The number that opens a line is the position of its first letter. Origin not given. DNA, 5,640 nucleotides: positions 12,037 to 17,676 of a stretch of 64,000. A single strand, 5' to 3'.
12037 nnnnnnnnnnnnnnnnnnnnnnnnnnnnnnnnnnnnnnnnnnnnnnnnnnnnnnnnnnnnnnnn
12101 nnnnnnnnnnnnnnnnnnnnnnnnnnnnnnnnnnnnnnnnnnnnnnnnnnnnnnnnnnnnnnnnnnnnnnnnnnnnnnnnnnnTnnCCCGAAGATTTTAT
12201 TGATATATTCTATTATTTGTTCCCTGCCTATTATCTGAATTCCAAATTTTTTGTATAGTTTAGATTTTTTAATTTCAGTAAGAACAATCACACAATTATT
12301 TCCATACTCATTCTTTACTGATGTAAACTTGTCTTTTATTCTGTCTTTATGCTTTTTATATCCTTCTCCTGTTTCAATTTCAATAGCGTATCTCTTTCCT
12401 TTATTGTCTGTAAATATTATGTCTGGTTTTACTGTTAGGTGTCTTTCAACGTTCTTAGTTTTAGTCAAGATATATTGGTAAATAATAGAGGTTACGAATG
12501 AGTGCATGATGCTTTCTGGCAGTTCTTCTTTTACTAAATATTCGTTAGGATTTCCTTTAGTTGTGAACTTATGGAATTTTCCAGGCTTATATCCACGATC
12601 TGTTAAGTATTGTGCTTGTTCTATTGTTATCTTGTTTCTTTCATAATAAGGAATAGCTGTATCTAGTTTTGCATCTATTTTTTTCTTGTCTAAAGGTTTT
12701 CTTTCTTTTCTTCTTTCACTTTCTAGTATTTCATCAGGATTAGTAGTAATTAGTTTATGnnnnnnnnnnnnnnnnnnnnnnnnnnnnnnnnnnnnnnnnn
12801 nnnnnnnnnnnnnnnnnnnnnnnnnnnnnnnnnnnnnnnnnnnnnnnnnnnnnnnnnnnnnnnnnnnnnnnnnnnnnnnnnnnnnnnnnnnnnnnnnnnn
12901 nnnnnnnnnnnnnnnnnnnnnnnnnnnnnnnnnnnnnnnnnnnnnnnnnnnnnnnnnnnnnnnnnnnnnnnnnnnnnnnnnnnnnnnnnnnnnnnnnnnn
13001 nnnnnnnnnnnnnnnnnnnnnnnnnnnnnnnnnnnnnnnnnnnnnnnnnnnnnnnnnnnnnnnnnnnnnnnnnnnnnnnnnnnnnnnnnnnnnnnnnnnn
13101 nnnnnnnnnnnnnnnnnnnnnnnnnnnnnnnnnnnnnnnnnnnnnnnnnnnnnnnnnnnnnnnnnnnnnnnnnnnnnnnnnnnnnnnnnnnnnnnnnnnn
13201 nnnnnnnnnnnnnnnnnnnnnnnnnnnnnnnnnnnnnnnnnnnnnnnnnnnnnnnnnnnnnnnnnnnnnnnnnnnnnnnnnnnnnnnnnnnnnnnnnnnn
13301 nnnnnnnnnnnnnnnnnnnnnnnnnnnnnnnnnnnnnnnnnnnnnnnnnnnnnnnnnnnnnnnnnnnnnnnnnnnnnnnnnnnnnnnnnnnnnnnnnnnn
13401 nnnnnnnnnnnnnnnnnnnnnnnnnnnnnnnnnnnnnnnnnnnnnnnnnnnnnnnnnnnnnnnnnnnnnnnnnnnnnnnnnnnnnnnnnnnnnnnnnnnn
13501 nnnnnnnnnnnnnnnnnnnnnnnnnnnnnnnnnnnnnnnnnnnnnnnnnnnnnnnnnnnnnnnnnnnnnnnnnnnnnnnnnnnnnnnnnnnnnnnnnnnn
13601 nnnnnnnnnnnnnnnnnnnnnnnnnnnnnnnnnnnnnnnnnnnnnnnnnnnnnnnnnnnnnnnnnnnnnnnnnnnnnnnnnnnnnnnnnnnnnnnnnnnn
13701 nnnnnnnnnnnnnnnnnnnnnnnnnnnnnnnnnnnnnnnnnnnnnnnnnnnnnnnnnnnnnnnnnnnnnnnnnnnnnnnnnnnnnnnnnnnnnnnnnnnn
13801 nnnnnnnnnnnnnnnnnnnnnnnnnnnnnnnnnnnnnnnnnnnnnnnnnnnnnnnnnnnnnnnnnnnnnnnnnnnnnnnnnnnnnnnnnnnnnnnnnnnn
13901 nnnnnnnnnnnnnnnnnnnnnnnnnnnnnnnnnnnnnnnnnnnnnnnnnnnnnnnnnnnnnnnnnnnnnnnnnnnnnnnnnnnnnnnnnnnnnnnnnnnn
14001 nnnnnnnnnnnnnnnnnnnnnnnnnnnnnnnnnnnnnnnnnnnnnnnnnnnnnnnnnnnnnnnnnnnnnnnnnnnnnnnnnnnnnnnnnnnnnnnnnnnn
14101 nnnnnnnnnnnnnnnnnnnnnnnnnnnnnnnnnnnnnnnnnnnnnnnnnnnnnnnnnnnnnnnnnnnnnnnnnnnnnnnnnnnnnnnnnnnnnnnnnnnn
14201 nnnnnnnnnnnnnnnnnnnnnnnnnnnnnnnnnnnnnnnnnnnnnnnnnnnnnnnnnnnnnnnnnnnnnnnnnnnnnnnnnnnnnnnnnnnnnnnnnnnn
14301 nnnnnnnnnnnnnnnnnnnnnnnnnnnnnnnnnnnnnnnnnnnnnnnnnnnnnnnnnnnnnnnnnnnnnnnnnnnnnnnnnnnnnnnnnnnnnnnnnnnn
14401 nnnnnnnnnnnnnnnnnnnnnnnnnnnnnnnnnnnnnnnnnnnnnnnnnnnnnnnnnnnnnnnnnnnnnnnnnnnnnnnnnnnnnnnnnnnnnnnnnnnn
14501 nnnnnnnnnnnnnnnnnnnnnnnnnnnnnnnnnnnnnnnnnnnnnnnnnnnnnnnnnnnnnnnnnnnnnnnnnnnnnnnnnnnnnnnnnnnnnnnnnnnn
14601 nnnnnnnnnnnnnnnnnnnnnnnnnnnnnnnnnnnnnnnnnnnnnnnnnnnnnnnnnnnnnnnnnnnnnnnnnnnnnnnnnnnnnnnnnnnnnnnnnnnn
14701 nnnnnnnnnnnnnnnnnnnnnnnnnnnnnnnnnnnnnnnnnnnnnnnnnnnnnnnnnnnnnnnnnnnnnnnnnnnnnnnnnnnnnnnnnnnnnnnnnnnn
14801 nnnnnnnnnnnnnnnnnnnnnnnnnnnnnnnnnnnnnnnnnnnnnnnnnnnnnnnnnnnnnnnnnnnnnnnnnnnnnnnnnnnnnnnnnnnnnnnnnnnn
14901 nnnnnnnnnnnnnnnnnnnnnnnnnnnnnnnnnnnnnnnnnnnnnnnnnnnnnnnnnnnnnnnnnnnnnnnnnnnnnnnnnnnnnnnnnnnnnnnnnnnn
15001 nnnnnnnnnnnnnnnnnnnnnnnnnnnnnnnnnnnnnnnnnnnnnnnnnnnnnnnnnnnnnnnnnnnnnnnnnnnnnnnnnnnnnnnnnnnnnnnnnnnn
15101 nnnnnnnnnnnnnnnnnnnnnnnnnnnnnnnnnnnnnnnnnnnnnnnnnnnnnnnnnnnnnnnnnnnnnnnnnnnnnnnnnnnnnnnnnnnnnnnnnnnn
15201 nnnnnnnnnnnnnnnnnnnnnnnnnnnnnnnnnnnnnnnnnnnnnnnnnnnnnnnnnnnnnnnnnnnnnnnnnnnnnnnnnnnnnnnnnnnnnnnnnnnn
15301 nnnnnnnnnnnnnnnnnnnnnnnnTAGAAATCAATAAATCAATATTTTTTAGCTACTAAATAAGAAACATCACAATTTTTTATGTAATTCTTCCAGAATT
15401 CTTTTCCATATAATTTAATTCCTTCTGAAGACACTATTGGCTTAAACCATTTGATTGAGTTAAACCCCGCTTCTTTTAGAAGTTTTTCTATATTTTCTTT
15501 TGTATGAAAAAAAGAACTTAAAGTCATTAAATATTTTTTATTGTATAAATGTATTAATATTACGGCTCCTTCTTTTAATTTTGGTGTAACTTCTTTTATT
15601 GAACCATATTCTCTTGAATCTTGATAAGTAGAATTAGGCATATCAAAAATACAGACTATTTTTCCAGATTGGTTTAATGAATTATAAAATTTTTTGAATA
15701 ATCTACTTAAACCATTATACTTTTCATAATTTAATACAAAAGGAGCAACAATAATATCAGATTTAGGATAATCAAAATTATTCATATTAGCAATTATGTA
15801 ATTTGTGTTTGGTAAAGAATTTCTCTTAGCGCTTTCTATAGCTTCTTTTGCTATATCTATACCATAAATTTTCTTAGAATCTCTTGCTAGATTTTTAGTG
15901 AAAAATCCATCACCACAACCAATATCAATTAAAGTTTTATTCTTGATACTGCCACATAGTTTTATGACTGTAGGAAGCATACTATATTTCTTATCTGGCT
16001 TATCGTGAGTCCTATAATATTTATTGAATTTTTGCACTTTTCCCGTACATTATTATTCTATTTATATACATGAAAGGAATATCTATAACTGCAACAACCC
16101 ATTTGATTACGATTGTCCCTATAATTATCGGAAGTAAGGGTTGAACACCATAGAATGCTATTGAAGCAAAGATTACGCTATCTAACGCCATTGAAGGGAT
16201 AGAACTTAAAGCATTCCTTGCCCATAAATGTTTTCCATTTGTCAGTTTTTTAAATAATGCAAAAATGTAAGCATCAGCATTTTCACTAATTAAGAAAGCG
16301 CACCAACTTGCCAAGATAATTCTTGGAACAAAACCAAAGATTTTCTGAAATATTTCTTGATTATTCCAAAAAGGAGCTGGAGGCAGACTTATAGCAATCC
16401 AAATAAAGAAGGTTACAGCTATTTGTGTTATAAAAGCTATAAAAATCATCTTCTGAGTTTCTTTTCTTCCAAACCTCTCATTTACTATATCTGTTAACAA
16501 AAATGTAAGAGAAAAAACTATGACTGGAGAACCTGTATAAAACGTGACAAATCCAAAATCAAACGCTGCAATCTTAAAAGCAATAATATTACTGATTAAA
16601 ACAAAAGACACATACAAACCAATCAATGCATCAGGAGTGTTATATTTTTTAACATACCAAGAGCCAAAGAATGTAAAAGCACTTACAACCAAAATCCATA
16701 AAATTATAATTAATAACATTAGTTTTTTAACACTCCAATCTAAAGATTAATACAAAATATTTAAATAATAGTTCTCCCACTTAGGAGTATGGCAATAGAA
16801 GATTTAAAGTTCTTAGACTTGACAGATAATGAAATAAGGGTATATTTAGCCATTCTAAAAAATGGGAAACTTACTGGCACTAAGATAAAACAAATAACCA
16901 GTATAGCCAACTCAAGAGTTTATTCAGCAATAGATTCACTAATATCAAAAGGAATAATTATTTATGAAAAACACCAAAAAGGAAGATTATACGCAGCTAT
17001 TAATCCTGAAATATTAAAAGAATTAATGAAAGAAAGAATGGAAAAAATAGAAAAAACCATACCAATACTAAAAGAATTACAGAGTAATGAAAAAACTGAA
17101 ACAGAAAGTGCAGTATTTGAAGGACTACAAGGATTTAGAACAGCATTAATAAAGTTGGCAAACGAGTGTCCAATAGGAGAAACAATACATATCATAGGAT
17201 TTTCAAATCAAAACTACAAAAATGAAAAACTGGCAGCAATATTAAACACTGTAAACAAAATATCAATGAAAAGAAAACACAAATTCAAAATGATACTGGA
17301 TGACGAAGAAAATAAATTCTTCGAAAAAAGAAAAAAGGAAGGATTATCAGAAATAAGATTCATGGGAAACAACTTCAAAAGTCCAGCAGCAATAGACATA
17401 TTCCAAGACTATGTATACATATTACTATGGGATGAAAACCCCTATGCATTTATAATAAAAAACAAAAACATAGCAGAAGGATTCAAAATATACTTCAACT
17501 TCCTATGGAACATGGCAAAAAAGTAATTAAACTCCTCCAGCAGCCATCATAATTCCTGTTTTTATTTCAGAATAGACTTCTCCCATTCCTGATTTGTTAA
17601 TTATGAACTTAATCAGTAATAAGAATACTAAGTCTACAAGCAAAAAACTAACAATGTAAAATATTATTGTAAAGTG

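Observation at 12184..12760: VirB4-type ATPase fused to a C-terminal PD-(D/E)XK (Hjc-like) nuclease-like domain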

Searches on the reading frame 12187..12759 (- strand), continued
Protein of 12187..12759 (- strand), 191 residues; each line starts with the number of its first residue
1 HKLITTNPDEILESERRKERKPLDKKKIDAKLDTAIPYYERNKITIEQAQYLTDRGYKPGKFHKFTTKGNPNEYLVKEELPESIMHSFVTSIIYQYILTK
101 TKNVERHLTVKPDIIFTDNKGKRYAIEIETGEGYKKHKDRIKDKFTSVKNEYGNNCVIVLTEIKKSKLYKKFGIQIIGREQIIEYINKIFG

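Call 36: search_protein_families(library=pfam, proteins=[P0090, P0094, P0095, P0097, P0098, P0101, P0110, P0164, P0171, P0225], max_evalue=0.01)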
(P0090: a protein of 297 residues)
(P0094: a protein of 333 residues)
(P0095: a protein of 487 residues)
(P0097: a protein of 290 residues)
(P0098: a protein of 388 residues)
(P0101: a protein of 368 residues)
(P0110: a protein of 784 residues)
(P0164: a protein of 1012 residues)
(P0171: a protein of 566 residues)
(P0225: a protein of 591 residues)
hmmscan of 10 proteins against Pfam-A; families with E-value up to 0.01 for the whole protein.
P0090 (297 aa): 2 families
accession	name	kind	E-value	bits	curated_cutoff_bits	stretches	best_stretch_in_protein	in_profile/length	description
PF19592.4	DUF6097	-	0.00037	21.1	27.5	1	9-73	71-137/152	Family of unknown function (DUF6097)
PF11124.14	Pho86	-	0.0075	16.1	29.3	0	10-110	62-160/291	Inorganic phosphate transporter chaperone Pho86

P0094 (333 aa): 0 families

P0095 (487 aa): 2 families
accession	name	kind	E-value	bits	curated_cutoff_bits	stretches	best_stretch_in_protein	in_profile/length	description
PF19044.6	P-loop_TraG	-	2.2e-12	46.8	25.8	1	62-176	228-346/413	TraG P-loop domain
PF12846.13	AAA_10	-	1.2e-05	25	27.5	1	77-169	233-323/362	AAA-like domain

P0097 (290 aa): 1 family
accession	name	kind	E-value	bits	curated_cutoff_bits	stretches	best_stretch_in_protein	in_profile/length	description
PF11414.13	Suppressor_APC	-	0.0086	16.7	25.4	0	81-125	7-51/82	Adenomatous polyposis coli tumour suppressor protein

P0098 (388 aa): 2 families
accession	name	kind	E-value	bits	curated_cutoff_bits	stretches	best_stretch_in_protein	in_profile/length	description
PF19044.6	P-loop_TraG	-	4.5e-10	39.2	25.8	1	6-98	250-345/413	TraG P-loop domain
PF12846.13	AAA_10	-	0.0024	17.4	27.5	1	6-60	240-294/362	AAA-like domain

P0101 (368 aa): 0 families

P0110 (784 aa): 4 families
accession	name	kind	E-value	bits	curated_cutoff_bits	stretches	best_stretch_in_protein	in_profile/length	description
PF19044.6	P-loop_TraG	-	5.2e-27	95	25.8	1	257-560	28-344/413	TraG P-loop domain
PF01935.23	DUF87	-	2.5e-16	60.9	23.2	1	244-449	9-209/220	Helicase HerA, central domain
PF12846.13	AAA_10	-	2.3e-12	47.1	27.5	2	448-523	217-294/362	AAA-like domain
PF03135.19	CagE_TrbE_VirB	-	0.0026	18.2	21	0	57-204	61-197/204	CagE, TrbE, VirB family, component of type IV transporter system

P0164 (1012 aa): 4 families
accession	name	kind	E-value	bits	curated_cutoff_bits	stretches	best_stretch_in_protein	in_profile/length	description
PF19044.6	P-loop_TraG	-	4.7e-19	68.8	25.8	1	493-795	28-344/413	TraG P-loop domain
PF12846.13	AAA_10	-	1.4e-13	51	27.5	1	494-759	21-295/362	AAA-like domain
PF01935.23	DUF87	-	9.2e-11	42.7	23.2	1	482-648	11-166/220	Helicase HerA, central domain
PF12666.12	PrgI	-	0.00056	20.8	27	1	5-76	2-81/91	PrgI family protein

P0171 (566 aa): 3 families
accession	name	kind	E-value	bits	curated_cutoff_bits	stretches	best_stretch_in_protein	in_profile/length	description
PF19044.6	P-loop_TraG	-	4e-28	98.6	25.8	1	46-353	27-348/413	TraG P-loop domain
PF01935.23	DUF87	-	2.4e-13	51.2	23.2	1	36-219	11-182/220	Helicase HerA, central domain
PF12846.13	AAA_10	-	4.3e-11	42.9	27.5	1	47-313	20-295/362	AAA-like domain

P0225 (591 aa): 5 families
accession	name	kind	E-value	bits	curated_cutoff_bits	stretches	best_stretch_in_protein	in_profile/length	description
PF19044.6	P-loop_TraG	-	5.2e-25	88.4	25.8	1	74-378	27-344/413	TraG P-loop domain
PF01935.23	DUF87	-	1.1e-13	52.2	23.2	1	63-270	10-212/220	Helicase HerA, central domain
PF12846.13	AAA_10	-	7.4e-13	48.7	27.5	1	78-374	23-325/362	AAA-like domain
PF00270.35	DEAD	-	0.0036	17.5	26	0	79-113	17-54/167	DEAD/DEAH box helicase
PF13635.12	DUF4143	-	0.0049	17.1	28.1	0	475-530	99-157/160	Domain of unknown function (DUF4143)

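Call 68: search_protein_families(library=pfam, proteins=[P0014, P0011, P0009, P0018, P0022, P0027, P0044, P0028, P0016, P0013], max_evalue=0.1)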
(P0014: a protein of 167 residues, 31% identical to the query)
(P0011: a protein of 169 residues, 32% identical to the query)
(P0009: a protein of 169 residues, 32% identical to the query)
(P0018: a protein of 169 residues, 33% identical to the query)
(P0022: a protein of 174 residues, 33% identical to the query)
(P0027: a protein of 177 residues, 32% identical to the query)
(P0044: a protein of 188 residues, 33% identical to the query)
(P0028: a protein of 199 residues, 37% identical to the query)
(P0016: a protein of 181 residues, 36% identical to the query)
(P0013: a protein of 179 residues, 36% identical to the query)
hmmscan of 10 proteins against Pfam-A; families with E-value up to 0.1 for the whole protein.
P0014 (167 aa): 4 families
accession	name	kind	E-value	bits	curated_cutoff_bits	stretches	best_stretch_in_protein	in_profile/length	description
PF18059.6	Csd3_N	-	0.0022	18.7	27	1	68-118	10-54/83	Csd3 N-terminal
PF06054.18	CoiA_nuc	-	0.0036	17.9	20.3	1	57-102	1-51/158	Competence protein CoiA, nuclease-like domain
PF02362.26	B3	-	0.027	14.8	30.1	0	48-83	46-81/101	B3 DNA binding domain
PF14201.11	DUF4318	-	0.068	13.9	27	0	64-106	20-62/75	Domain of unknown function (DUF4318)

P0011 (169 aa): 3 families
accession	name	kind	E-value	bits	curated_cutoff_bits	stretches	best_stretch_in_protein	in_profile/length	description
PF06054.18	CoiA_nuc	-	0.0004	21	20.3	1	57-102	1-51/158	Competence protein CoiA, nuclease-like domain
PF14201.11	DUF4318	-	0.001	19.8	27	1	65-105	21-60/75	Domain of unknown function (DUF4318)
PF18059.6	Csd3_N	-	0.013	16.2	27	1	68-118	10-54/83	Csd3 N-terminal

P0009 (169 aa): 4 families
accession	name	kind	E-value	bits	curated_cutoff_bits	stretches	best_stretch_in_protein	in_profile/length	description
PF06054.18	CoiA_nuc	-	0.0014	19.2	20.3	1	57-102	1-51/158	Competence protein CoiA, nuclease-like domain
PF14201.11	DUF4318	-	0.0016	19.1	27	1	64-105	20-60/75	Domain of unknown function (DUF4318)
PF18059.6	Csd3_N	-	0.032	14.9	27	0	68-119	10-56/83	Csd3 N-terminal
PF09569.16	RE_ScaI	-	0.041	14.1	25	1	35-111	34-113/192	ScaI restriction endonuclease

P0018 (169 aa): 4 families
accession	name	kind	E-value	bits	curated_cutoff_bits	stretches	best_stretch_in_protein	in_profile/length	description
PF06054.18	CoiA_nuc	-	0.00024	21.7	20.3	1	57-102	1-51/158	Competence protein CoiA, nuclease-like domain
PF14201.11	DUF4318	-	0.0094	16.7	27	1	65-105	21-60/75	Domain of unknown function (DUF4318)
PF18059.6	Csd3_N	-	0.046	14.5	27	1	68-118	10-54/83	Csd3 N-terminal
PF09662.15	Phenyl_P_gamma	-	0.073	13.7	25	0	111-155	16-60/83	Phenylphosphate carboxylase gamma subunit (Phenyl_P_gamma)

P0022 (174 aa): 2 families
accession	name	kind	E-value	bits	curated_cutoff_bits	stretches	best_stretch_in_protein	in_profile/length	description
PF18059.6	Csd3_N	-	0.0022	18.6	27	1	73-123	10-54/83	Csd3 N-terminal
PF06054.18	CoiA_nuc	-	0.0042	17.7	20.3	1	62-107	1-51/158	Competence protein CoiA, nuclease-like domain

P0027 (177 aa): 1 family
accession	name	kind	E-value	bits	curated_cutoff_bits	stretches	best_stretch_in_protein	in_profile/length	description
PF06054.18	CoiA_nuc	-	0.012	16.2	20.3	1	66-116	1-56/158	Competence protein CoiA, nuclease-like domain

P0044 (188 aa): 1 family
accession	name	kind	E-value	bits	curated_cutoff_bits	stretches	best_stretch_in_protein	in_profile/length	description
PF10543.14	ORF6N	-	0.072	13.8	27.8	0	109-167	3-61/86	ORF6N domain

P0028 (199 aa): 1 family
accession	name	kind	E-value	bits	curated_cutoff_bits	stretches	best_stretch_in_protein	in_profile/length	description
PF10543.14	ORF6N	-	0.017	15.8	27.8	1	113-184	3-63/86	ORF6N domain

P0016 (181 aa): 4 families
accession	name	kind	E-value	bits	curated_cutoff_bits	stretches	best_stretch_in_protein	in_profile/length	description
PF06054.18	CoiA_nuc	-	0.0037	17.9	20.3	1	69-114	1-51/158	Competence protein CoiA, nuclease-like domain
PF18059.6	Csd3_N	-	0.007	17.1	27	1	80-130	10-54/83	Csd3 N-terminal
PF14201.11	DUF4318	-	0.0098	16.6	27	1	76-117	20-60/75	Domain of unknown function (DUF4318)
PF02362.26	B3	-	0.022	15.1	30.1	0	66-98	52-84/101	B3 DNA binding domain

P0013 (179 aa): 4 families
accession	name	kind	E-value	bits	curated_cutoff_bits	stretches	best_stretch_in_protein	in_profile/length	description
PF18059.6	Csd3_N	-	0.0015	19.2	27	1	78-128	10-54/83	Csd3 N-terminal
PF06054.18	CoiA_nuc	-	0.0053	17.3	20.3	1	67-112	1-51/158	Competence protein CoiA, nuclease-like domain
PF14201.11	DUF4318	-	0.022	15.5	27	1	74-116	20-62/75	Domain of unknown function (DUF4318)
PF02362.26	B3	-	0.03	14.7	30.1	0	51-96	39-84/101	B3 DNA binding domain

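Call 86: search_dna_similar(query=window:12187-12657:-, collection=plasmids, mode=protein, max_evalue=0.01, max_rows=10)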
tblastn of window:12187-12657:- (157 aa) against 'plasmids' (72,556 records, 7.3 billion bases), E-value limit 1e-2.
No match.

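Call 87: search_dna_similar(query=window:12187-12657:-, collection=phages, mode=protein, max_evalue=0.01, max_rows=10)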
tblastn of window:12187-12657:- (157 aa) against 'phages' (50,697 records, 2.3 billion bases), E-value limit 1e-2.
No match.

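Call 97: search_protein_families(library=padloc, proteins=[window:12187-12657:-, P0014, P0011, P0090, P0044], max_evalue=0.01)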
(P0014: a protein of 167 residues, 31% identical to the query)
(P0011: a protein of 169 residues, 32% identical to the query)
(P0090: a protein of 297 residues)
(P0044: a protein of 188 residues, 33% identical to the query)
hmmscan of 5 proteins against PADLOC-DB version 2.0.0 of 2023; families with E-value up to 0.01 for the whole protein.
window:12187-12657:- (157 aa): 0 families

P0014 (167 aa): 0 families

P0011 (169 aa): 0 families

P0090 (297 aa): 1 family
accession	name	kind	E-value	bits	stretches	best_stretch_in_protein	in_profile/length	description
PDLC03435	REase_II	-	0.0054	14.5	0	216-241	91-116/200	Type II restriction enzyme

P0044 (188 aa): 1 family
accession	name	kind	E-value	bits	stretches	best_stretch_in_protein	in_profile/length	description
PDLC04856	PDC-S05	-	0.00025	18.8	1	105-168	12-75/177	-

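Call 98: search_protein_families(library=phrogs, proteins=[window:12187-12657:-, P0014, P0011, P0090, P0044], max_evalue=0.01)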
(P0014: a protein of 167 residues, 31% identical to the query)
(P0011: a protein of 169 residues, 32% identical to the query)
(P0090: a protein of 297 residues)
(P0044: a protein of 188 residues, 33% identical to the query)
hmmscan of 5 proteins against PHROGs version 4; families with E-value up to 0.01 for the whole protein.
window:12187-12657:- (157 aa): 0 families

P0014 (167 aa): 0 families

P0011 (169 aa): 0 families

P0090 (297 aa): 2 families
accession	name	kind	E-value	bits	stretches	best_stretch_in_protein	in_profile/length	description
phrog_944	-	moron, auxiliary metabolic gene and host takeover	0.0042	17.8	0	10-94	122-204/235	membrane protein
phrog_10535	-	unknown function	0.0055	17.9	0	234-294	7-66/77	-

P0044 (188 aa): 0 families

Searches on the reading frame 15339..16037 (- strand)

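Call 24: search_protein_families(library=pfam, proteins=[window:15339-16037:-], max_evalue=0.01)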
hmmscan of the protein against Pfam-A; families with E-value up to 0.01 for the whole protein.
window:15339-16037:- (232 aa): 21 families
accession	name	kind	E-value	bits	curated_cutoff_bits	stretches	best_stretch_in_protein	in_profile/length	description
PF13649.12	Methyltransf_25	-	1.2e-12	48.8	27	1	37-125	2-97/97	Methyltransferase domain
PF13847.12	Methyltransf_31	-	2.4e-12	47.2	27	1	32-191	3-145/145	Methyltransferase domain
PF08241.18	Methyltransf_11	-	2.6e-12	47.6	21.2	1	37-129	1-95/95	Methyltransferase domain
PF13489.12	Methyltransf_23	-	9.9e-11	42.1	27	1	31-193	21-160/164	Methyltransferase domain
PF08242.18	Methyltransf_12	-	6.8e-10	40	30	1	37-126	1-97/98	Methyltransferase domain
PF05175.20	MTS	-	5.9e-08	33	23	1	28-131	30-140/170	Methyltransferase small domain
PF01209.24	Ubie_methyltran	-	2.7e-07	30.6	20.1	1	24-197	39-218/233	ubiE/COQ5 methyltransferase family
PF06325.19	PrmA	-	2.7e-06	27.5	22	1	32-128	161-257/296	Ribosomal protein L11 methyltransferase (PrmA)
PF05219.18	DREV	-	9.9e-06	25.3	26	1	30-154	92-210/265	DREV methyltransferase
PF13679.12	Methyltransf_32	-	7.6e-05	23.2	27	1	28-73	21-72/143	Methyltransferase domain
PF05958.17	tRNA_U5-meth_tr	-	0.00013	21.6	23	1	19-77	189-246/357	tRNA (Uracil-5-)-methyltransferase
PF01728.25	FtsJ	-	0.00036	21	24.1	1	32-88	21-78/181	FtsJ-like methyltransferase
PF05401.17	NodS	-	0.0011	19.3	24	1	25-104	35-118/201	Nodulation protein S (NodS)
PF00891.24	Methyltransf_2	-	0.0012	18.7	22.3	1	34-133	64-168/210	O-methyltransferase domain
PF10017.15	Methyltransf_33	-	0.0026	17.3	23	0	28-73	57-107/304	Histidine-specific methyltransferase, SAM-dependent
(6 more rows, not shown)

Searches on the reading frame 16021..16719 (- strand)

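Call 24: search_protein_families(library=pfam, proteins=[window:16021-16719:-], max_evalue=0.01)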
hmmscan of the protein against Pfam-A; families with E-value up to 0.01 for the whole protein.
window:16021-16719:- (232 aa): 2 families
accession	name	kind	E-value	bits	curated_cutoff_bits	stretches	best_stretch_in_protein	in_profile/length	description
PF02592.20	Vut_1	-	1.1e-48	165.9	27.2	1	66-219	4-151/152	Putative vitamin uptake transporter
PF20973.2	VUPS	-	0.0027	17.8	27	1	59-212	46-197/206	Vitamin uptake-like sensor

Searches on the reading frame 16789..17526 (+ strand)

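Call 24: search_protein_families(library=pfam, proteins=[window:16789-17526:+], max_evalue=0.01)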
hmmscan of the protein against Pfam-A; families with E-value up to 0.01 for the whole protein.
window:16789-17526:+ (245 aa): 1 family
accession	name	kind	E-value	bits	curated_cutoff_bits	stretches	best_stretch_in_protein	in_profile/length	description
PF01978.25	TrmB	-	8.3e-15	54.8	25.6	1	6-74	1-68/68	Sugar-specific transcriptional regulator TrmB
